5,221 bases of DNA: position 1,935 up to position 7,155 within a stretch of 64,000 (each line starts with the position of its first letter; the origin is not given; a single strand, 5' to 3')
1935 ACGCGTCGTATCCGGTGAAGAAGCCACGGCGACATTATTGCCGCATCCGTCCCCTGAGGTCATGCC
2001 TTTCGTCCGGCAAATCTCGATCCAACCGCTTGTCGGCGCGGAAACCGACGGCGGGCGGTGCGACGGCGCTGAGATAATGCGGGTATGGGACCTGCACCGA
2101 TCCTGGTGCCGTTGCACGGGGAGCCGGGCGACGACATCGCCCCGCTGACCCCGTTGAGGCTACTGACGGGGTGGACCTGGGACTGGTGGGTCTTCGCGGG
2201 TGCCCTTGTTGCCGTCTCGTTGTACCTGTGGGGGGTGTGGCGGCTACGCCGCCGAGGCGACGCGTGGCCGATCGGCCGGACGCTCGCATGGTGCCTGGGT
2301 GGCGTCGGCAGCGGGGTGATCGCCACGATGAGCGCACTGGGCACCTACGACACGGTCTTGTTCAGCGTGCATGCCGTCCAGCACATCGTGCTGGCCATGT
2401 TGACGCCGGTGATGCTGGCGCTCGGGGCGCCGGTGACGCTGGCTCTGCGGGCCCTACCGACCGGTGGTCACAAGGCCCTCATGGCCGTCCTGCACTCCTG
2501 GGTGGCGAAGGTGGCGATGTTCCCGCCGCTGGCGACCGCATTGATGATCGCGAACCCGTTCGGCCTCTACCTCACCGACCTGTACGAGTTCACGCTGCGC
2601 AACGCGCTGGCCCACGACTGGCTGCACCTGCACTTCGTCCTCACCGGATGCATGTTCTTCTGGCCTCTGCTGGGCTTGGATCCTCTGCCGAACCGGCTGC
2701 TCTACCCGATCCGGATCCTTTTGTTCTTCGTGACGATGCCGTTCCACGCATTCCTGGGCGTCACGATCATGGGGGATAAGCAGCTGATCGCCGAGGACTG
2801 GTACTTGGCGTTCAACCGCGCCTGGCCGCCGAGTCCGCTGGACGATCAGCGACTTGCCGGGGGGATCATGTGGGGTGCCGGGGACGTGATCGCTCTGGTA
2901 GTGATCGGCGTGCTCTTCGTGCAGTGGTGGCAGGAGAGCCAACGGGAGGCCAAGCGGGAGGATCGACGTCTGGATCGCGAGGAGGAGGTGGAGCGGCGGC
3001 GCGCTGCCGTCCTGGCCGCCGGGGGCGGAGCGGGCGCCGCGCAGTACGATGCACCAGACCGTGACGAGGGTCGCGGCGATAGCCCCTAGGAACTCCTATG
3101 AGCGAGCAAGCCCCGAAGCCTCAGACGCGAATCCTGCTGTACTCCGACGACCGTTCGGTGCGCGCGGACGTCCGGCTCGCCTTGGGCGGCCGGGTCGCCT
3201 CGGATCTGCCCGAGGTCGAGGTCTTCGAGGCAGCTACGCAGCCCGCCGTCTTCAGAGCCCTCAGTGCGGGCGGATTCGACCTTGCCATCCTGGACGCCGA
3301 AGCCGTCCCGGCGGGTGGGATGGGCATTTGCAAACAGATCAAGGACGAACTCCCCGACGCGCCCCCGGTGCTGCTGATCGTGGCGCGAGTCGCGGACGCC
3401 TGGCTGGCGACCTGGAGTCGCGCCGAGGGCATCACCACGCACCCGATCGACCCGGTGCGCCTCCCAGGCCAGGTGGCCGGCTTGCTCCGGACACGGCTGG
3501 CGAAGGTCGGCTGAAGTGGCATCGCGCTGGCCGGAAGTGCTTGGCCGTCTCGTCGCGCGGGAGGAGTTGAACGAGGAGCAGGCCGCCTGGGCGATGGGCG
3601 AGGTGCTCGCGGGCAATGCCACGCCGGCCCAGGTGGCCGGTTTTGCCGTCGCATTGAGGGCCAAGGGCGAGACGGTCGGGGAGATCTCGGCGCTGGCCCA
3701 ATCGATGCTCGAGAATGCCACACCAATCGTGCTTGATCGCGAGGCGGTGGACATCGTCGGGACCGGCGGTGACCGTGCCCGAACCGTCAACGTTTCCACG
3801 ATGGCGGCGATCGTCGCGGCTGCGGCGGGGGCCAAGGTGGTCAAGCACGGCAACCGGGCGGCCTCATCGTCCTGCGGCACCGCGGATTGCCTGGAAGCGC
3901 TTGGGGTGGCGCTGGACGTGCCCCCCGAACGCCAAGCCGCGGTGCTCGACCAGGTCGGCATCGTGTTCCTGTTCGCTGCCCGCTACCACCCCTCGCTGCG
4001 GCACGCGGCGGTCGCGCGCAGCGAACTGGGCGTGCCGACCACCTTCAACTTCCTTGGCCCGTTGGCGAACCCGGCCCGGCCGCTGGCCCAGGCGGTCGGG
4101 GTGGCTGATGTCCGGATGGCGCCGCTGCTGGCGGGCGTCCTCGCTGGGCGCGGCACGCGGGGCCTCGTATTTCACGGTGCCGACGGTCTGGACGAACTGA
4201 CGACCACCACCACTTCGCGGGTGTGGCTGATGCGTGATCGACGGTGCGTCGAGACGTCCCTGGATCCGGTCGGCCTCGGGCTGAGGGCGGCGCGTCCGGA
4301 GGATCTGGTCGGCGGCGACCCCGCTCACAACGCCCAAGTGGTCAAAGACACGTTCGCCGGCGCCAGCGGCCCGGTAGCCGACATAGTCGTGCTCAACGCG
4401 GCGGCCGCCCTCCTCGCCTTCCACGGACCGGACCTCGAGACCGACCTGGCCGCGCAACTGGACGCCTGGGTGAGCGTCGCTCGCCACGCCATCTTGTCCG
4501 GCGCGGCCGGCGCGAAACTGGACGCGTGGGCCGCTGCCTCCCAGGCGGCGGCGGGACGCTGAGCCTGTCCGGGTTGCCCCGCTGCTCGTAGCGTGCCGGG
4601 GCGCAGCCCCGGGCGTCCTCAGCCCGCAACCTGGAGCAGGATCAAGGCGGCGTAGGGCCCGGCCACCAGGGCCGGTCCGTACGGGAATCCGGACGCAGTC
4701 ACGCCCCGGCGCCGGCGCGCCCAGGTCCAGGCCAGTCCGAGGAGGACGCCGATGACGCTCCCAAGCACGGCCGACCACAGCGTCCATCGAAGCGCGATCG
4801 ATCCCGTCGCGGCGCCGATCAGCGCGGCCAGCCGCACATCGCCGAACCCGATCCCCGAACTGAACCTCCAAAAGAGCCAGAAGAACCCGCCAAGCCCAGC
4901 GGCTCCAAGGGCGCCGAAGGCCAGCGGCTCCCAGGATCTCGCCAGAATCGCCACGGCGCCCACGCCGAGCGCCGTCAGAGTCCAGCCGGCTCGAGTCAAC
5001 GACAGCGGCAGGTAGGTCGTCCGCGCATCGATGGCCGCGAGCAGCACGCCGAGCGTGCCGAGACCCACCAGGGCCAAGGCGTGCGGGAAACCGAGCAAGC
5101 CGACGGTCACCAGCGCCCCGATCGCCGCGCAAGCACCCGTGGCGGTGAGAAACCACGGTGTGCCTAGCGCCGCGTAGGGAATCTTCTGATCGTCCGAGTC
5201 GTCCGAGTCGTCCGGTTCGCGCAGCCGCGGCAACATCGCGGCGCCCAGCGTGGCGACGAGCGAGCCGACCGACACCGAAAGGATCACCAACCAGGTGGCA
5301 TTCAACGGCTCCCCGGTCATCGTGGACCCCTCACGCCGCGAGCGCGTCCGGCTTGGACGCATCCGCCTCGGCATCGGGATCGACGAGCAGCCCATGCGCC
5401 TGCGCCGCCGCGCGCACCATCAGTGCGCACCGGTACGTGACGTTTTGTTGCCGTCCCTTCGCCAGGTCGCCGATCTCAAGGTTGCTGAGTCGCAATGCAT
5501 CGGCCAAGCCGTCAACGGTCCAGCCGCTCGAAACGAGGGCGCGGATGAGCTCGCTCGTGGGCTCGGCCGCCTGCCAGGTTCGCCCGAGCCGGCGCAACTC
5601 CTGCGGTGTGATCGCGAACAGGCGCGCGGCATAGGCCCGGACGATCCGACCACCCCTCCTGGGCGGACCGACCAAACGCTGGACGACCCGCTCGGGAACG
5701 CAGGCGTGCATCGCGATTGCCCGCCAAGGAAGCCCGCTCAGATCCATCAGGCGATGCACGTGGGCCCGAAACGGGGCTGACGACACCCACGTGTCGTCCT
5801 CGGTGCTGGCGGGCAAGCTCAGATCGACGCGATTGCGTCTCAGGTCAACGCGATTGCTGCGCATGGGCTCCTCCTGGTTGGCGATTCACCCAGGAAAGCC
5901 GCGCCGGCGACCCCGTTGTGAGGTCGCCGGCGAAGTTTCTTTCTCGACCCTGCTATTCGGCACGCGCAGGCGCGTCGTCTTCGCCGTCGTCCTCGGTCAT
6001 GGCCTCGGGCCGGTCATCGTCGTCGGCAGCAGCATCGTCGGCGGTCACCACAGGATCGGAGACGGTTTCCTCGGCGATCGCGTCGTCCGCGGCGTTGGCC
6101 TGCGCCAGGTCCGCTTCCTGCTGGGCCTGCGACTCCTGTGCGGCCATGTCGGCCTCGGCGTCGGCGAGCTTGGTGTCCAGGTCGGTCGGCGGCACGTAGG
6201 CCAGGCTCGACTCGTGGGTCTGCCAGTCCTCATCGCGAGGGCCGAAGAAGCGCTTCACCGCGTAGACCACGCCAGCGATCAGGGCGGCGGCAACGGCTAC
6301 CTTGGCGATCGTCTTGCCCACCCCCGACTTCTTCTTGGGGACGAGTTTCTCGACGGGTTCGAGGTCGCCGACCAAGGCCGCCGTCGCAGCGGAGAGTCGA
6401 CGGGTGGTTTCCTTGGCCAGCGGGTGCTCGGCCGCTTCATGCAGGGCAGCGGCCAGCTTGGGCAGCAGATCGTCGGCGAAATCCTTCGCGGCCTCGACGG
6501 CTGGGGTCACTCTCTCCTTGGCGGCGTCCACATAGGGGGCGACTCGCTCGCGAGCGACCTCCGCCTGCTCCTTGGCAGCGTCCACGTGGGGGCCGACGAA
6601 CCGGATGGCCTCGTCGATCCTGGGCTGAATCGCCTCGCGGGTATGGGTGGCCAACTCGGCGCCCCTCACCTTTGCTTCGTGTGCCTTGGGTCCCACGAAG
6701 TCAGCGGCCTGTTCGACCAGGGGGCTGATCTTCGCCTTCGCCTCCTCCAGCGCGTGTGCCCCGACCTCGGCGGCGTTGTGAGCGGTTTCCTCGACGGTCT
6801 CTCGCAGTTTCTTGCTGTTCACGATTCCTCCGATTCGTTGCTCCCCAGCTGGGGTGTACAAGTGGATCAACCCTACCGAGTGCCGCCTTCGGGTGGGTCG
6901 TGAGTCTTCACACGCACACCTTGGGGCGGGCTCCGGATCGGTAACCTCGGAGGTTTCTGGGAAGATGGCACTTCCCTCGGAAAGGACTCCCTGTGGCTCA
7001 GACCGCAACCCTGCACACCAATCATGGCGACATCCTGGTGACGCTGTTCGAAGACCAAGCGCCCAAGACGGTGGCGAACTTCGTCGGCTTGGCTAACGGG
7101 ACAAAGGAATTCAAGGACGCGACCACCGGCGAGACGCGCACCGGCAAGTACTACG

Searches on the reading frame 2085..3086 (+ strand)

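Call 91: search_protein_families(library=pfam, proteins=[window:2085-3086:+], max_evalue=0.0001)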
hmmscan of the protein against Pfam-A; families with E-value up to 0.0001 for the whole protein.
window:2085-3086:+ (334 aa): 1 family
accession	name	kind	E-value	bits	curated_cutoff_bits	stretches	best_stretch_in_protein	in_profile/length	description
PF09678.15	Caa3_CtaG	-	7.4e-81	271.4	27.7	1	46-283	2-236/237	Cytochrome c oxidase caa3 assembly factor (Caa3_CtaG)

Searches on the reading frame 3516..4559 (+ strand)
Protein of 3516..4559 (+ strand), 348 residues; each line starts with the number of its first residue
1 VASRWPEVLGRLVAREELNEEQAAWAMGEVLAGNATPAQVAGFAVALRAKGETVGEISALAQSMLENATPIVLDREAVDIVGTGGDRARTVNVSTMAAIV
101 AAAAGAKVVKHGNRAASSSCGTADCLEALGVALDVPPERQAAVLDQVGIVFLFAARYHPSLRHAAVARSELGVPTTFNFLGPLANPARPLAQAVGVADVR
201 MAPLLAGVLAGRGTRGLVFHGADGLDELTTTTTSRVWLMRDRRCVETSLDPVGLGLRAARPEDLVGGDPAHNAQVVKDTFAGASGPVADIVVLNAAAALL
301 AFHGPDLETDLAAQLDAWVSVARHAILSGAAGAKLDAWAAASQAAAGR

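Call 91: search_protein_families(library=pfam, proteins=[window:3516-4559:+], max_evalue=0.0001)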
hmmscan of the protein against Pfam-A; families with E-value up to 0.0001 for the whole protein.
window:3516-4559:+ (348 aa): 2 families
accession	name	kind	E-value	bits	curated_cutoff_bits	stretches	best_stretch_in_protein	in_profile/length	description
PF00591.27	Glycos_transf_3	-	6.4e-74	249.2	27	1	76-331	3-252/253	Glycosyl transferase family, a/b domain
PF02885.22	Glycos_trans_3N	-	1.5e-20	73.2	26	1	7-68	2-63/63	Glycosyl transferase family, helical bundle domain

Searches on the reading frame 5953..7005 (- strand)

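Call 91: search_protein_families(library=pfam, proteins=[window:5953-7005:-], max_evalue=0.0001)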
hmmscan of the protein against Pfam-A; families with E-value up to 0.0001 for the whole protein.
window:5953-7005:- (350 aa): 2 families
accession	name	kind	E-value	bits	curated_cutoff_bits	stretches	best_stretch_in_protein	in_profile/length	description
PF17258.7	DUF5324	-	6.3e-09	36.3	27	1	97-272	18-197/220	Family of unknown function (DUF5324)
PF01442.23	Apolipoprotein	-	2.8e-07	30.9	90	1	63-175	67-183/190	Apolipoprotein A1/A4/E domain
